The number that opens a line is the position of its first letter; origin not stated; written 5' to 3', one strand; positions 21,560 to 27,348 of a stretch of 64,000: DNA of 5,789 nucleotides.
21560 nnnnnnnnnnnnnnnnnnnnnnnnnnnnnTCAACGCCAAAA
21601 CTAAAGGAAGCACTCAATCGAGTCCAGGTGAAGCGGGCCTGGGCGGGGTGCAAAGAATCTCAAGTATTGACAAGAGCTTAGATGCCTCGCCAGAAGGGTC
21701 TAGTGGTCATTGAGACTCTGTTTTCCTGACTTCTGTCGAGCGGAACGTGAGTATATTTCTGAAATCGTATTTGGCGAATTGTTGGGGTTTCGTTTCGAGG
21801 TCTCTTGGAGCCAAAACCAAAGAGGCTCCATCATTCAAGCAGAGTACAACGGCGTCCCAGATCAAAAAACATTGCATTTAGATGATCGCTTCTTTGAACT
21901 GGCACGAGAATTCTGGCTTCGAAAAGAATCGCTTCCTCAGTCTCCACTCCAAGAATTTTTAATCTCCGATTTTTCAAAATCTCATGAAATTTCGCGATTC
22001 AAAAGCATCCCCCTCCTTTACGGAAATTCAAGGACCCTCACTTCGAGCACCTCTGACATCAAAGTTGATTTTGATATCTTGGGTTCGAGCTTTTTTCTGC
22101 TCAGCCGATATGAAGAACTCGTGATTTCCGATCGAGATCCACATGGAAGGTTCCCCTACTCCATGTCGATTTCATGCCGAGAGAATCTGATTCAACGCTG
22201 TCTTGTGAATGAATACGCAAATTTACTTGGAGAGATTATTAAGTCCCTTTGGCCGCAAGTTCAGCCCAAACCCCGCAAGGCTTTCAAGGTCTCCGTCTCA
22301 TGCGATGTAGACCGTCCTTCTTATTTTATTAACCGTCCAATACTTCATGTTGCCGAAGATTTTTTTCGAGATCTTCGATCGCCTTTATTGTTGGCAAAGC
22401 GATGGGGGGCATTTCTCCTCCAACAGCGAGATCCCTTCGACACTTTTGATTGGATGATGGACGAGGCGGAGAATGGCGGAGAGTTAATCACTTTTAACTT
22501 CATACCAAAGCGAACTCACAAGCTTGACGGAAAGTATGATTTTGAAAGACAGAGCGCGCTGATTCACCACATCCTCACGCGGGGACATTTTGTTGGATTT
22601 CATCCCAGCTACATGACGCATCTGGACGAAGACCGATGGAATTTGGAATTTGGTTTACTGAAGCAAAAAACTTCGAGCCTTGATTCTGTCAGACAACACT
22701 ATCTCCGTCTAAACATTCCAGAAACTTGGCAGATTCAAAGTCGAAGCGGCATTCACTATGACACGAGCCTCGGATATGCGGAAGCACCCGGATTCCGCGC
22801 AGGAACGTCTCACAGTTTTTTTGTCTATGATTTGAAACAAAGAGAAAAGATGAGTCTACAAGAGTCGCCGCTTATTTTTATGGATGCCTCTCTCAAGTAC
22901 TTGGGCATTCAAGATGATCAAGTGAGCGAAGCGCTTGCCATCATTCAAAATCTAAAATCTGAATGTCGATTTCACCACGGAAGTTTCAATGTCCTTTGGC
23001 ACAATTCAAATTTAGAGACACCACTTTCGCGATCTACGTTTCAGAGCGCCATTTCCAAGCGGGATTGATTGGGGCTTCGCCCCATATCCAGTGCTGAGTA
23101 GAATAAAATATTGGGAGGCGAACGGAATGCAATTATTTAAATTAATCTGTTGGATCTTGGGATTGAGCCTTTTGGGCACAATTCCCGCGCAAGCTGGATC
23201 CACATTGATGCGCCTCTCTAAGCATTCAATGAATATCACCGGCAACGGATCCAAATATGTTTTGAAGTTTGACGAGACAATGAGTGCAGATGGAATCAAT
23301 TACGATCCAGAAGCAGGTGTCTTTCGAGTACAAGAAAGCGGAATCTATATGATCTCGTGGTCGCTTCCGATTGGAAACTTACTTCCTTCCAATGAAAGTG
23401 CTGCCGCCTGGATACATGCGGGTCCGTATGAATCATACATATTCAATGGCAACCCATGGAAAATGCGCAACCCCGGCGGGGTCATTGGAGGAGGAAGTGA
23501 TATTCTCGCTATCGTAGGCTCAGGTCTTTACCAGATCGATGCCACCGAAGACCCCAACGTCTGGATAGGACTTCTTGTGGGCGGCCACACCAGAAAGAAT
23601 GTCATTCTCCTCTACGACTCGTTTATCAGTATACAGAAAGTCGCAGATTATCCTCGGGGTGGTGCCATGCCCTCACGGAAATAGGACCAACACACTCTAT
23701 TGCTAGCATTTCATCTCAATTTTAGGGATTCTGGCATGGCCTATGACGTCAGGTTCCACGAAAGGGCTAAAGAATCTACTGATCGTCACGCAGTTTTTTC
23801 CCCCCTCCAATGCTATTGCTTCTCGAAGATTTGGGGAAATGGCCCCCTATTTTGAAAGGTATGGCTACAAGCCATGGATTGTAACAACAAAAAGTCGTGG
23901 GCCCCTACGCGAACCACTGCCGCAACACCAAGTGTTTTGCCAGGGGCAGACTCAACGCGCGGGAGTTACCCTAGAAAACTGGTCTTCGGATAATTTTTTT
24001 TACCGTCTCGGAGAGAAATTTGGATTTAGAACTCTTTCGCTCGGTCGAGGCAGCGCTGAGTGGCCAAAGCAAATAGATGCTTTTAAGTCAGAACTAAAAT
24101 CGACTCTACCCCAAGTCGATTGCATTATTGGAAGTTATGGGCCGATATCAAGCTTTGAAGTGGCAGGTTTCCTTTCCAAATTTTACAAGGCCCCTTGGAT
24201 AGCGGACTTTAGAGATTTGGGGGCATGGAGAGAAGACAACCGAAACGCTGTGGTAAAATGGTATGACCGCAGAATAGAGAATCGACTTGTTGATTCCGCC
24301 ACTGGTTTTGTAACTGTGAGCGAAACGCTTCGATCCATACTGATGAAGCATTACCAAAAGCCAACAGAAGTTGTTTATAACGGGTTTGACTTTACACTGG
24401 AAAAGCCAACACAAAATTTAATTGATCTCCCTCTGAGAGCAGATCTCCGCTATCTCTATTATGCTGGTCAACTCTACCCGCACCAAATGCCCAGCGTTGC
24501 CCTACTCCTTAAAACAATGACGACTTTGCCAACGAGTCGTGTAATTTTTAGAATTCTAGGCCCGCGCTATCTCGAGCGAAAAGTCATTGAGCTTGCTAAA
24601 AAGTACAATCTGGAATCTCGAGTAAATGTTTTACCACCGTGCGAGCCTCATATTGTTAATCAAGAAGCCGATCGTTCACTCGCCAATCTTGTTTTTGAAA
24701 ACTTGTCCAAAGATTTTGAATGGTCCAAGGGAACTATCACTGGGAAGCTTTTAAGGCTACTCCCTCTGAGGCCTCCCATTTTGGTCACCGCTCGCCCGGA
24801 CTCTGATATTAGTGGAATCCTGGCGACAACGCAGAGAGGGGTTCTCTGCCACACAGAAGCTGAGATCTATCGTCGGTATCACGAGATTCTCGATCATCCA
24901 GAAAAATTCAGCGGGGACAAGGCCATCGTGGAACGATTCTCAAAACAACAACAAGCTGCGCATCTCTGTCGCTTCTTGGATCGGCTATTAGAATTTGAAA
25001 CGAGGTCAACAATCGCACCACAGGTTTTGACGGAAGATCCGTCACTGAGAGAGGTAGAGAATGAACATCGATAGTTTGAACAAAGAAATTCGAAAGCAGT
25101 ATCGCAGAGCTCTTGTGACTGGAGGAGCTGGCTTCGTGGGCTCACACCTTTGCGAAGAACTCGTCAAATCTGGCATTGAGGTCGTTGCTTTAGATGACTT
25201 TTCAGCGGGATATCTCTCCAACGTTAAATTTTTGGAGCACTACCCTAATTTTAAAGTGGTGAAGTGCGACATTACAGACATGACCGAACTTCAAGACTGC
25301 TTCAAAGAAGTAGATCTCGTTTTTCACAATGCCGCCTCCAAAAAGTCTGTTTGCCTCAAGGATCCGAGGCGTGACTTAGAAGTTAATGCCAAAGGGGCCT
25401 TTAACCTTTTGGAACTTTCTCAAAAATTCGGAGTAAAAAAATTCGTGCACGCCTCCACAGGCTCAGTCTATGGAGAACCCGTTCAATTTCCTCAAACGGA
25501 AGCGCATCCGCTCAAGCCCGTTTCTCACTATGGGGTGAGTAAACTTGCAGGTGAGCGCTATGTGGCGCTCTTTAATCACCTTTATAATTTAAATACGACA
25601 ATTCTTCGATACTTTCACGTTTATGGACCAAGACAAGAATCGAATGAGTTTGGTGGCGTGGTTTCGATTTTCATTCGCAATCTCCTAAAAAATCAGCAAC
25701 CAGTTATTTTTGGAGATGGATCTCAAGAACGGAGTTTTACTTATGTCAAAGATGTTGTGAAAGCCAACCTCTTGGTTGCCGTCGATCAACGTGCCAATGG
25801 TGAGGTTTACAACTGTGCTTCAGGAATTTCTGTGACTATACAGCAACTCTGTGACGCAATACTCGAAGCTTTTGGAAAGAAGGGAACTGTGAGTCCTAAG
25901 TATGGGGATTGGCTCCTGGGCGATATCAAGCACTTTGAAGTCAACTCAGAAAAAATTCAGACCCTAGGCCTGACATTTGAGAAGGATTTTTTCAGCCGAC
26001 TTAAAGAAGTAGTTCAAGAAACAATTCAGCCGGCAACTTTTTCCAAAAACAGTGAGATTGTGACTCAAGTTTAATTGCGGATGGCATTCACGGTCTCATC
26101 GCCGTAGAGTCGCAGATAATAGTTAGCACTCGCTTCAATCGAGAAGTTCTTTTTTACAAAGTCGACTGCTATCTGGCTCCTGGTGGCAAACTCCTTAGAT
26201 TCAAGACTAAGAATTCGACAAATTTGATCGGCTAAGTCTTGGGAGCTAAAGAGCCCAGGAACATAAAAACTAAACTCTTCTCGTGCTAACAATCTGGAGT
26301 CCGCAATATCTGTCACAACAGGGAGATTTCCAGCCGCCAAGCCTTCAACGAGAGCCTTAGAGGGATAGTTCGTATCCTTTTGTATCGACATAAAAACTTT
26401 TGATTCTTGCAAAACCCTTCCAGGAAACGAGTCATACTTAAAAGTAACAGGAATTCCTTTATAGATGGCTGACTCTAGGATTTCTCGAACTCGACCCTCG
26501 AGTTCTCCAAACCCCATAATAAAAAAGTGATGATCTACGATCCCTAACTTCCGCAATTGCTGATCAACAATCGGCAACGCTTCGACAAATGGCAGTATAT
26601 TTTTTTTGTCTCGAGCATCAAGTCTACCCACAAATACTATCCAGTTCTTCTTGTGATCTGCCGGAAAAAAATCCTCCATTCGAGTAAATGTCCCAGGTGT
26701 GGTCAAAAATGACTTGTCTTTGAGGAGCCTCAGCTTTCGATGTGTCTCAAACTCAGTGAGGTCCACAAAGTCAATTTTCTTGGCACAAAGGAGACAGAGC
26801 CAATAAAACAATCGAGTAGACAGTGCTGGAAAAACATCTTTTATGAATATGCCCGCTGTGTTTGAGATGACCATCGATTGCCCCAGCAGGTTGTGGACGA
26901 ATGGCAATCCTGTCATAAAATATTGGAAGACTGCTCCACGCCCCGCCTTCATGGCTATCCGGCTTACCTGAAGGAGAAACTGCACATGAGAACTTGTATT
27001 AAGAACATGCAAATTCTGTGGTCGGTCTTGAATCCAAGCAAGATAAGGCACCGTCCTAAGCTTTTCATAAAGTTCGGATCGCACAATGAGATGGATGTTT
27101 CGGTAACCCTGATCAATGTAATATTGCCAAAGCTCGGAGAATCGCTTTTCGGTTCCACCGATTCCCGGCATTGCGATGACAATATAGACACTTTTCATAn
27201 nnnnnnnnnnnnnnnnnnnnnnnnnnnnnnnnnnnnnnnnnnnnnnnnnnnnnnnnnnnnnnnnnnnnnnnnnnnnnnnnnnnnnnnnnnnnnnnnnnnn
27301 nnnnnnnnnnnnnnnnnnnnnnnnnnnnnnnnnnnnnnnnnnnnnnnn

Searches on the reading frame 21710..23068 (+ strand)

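Call 76: search_protein_families(library=ncbifam, proteins=[window:21710-23068:+], max_evalue=1e-8)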
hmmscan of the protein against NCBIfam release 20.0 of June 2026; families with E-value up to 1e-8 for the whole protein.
window:21710-23068:+ (452 aa): 1 family
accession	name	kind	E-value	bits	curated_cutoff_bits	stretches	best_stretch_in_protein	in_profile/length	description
NF053580.1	deacetylase_VimE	equivalog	7e-46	156.7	440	1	95-437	63-412/431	UDP-2,3-diacetamido-2,3-dideoxy-alpha-D-glucuronate deacetylase VimE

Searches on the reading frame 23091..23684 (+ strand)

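Call 76: search_protein_families(library=ncbifam, proteins=[window:23091-23684:+], max_evalue=1e-8)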
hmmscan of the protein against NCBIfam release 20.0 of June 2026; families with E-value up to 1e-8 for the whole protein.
window:23091-23684:+ (197 aa): 0 families

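Call 80: search_protein_families(library=pfam, proteins=[window:23091-23684:+], max_evalue=0.01)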
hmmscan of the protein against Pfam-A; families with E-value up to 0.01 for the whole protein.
window:23091-23684:+ (197 aa): 1 family
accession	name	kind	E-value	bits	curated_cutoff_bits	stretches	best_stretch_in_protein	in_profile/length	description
PF00386.27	C1q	-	0.00012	22.7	23.7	1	48-92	9-53/127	C1q domain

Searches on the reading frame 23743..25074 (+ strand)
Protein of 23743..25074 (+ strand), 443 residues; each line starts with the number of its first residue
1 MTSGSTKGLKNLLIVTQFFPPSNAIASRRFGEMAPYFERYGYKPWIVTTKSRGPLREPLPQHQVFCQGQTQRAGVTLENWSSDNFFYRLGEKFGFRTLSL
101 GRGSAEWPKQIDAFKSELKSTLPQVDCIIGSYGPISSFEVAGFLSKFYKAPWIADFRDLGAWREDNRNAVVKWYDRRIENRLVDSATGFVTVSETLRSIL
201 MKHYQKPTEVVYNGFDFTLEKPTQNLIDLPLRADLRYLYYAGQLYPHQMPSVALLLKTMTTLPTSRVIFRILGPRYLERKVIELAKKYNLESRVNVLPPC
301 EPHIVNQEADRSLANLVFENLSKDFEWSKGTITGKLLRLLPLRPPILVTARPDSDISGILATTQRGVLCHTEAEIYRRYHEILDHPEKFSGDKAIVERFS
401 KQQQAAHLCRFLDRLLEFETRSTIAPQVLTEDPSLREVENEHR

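Call 11: search_protein_families(library=ncbifam, proteins=[window:23743-25074:+], max_evalue=0.00001)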
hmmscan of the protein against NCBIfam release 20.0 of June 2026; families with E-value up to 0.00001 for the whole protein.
window:23743-25074:+ (443 aa): 0 families

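Call 70: search_protein_families(library=pfam, proteins=[window:23743-25074:+], max_evalue=0.1)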
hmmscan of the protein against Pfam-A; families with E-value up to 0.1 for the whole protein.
window:23743-25074:+ (443 aa): 3 families
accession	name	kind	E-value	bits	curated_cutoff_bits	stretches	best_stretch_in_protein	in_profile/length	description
PF13439.12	Glyco_transf_4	-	8.5e-07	29.6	28.5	1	31-216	9-167/170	Glycosyltransferase Family 4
PF13579.12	Glyco_trans_4_4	-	2.5e-05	25.1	29.7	1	118-213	67-157/158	Glycosyl transferase 4-like domain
PF10804.13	DUF2538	-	0.014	15.7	23.9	1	161-216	41-96/155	Protein of unknown function (DUF2538)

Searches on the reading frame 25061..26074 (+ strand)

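Call 11: search_protein_families(library=ncbifam, proteins=[window:25061-26074:+], max_evalue=0.00001)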
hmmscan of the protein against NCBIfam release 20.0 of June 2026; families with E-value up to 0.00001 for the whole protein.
window:25061-26074:+ (337 aa): 32 families (the best 25 are shown)
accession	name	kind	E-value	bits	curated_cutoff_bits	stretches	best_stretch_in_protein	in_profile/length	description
NF011728.1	PRK15181.1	equivalog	4.9e-48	163.9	760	1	14-322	15-334/348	Vi polysaccharide biosynthesis UDP-N-acetylglucosaminuronic acid C-4 epimerase TviC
TIGR04180.1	EDH_00030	hypoth_equivalog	3.1e-47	161.1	475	1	18-274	2-259/297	NAD-dependent 4,6-dehydratase LegB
TIGR01179.1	galE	equivalog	1.2e-44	152.6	262.3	1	17-321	2-321/332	UDP-glucose 4-epimerase GalE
TIGR01181.1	dTDP_gluc_dehyt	equivalog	2e-44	152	365.1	1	17-321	2-311/321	dTDP-glucose 4,6-dehydratase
TIGR02197.1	heptose_epim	equivalog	1.6e-35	122.8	274.6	1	18-275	2-264/316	ADP-glyceromanno-heptose 6-epimerase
NF007956.0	PRK10675.1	subfamily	1.8e-23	83.3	394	1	16-292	2-299/338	UDP-glucose 4-epimerase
NF008360.0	PRK11150.1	equivalog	7.8e-23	81.1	452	1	18-293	3-276/310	ADP-glyceromanno-heptose 6-epimerase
NF007582.0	PRK10217.1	equivalog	4.2e-22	78.7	698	1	15-254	2-253/355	dTDP-glucose 4,6-dehydratase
NF042423.1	oxyalk_red_Shew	equivalog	5.3e-21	75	580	1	9-269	3-255/331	2-alkyl-3-oxoalkanoate reductase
TIGR03466.1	HpnA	hypoth_equivalog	8.4e-19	67.6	367.65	1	16-273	2-248/327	hopanoid-associated sugar epimerase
NF007490.0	PRK10084.1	subfamily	9.9e-19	67.5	649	1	17-254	3-260/361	dTDP-glucose 4,6-dehydratase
TIGR01472.1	gmd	equivalog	2.3e-18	66.5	415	1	16-272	2-269/342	GDP-mannose 4,6-dehydratase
TIGR01214.1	rmlD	equivalog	3.6e-18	65.7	224.05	1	17-276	2-231/285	dTDP-4-dehydrorhamnose reductase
NF042422.1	oxyalk_red_OleD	equivalog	4.5e-18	65.7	580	1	17-273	3-252/329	2-alkyl-3-oxoalkanoate reductase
NF043036.1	ErythonDh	equivalog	1.4e-17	63.9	325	1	17-277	3-272/321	D-erythronate dehydrogenase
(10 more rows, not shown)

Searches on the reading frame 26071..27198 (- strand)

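Call 11: search_protein_families(library=ncbifam, proteins=[window:26071-27198:-], max_evalue=0.00001)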
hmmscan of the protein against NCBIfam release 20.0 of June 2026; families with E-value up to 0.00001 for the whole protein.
window:26071-27198:- (375 aa): 0 families

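Call 70: search_protein_families(library=pfam, proteins=[window:26071-27198:-], max_evalue=0.1)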
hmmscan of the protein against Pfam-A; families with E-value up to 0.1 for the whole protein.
window:26071-27198:- (375 aa): 2 families
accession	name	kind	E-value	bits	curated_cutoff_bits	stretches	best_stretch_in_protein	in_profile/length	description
PF13692.12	Glyco_trans_1_4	-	9.1e-09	36.1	27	1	185-331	2-141/142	Glycosyl transferases group 1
PF00534.26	Glycos_transf_1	-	0.00089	19.3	26.4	1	179-335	10-161/172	Glycosyl transferases group 1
